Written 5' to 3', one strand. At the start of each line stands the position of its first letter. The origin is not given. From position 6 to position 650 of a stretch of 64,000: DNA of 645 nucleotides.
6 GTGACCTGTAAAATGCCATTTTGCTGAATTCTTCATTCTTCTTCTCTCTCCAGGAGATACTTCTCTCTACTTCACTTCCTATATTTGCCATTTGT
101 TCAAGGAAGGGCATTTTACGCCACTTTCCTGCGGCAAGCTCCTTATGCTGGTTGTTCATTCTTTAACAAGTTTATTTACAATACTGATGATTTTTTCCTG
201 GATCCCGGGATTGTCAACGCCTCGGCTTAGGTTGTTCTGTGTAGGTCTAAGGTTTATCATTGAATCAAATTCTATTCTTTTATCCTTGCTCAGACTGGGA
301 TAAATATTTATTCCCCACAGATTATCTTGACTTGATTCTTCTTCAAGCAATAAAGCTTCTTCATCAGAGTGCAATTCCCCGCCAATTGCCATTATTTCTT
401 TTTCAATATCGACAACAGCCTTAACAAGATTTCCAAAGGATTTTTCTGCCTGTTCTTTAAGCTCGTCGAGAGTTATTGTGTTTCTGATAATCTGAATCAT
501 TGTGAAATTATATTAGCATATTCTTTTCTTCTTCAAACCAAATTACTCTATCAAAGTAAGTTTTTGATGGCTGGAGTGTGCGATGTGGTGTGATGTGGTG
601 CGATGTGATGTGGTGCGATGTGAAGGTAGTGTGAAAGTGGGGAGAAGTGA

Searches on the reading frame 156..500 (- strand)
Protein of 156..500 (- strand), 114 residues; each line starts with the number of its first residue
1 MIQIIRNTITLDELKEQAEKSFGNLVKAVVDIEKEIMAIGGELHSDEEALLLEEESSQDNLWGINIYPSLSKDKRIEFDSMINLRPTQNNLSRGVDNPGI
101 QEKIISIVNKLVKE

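Call 3: search_protein_families(library=pfam, proteins=[window:156-500:-], max_evalue=0.1)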
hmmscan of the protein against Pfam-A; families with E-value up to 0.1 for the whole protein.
window:156-500:- (114 aa): 2 families
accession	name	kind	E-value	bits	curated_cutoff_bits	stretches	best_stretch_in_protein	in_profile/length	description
PF18924.5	DUF5674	-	3.9e-33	114.2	27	1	4-111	2-109/109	Protein of unknown function (DUF5674)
PF19304.4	PGDH_inter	-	0.054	14.1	27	0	7-51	71-115/119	D-3-phosphoglycerate dehydrogenase intervening domain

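Call 4: search_protein_families(library=padloc, proteins=[window:156-500:-], max_evalue=0.1)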
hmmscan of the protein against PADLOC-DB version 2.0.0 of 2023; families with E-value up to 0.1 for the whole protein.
window:156-500:- (114 aa): 0 families

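Call 5: search_protein_families(library=ncbifam, proteins=[window:156-500:-], max_evalue=0.1)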
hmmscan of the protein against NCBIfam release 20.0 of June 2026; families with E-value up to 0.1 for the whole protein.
window:156-500:- (114 aa): 1 family
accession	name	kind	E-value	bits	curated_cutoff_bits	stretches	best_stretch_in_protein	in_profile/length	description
NF009049.0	PRK12383.1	equivalog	0.018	14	254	1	7-66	154-211/408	phosphopentomutase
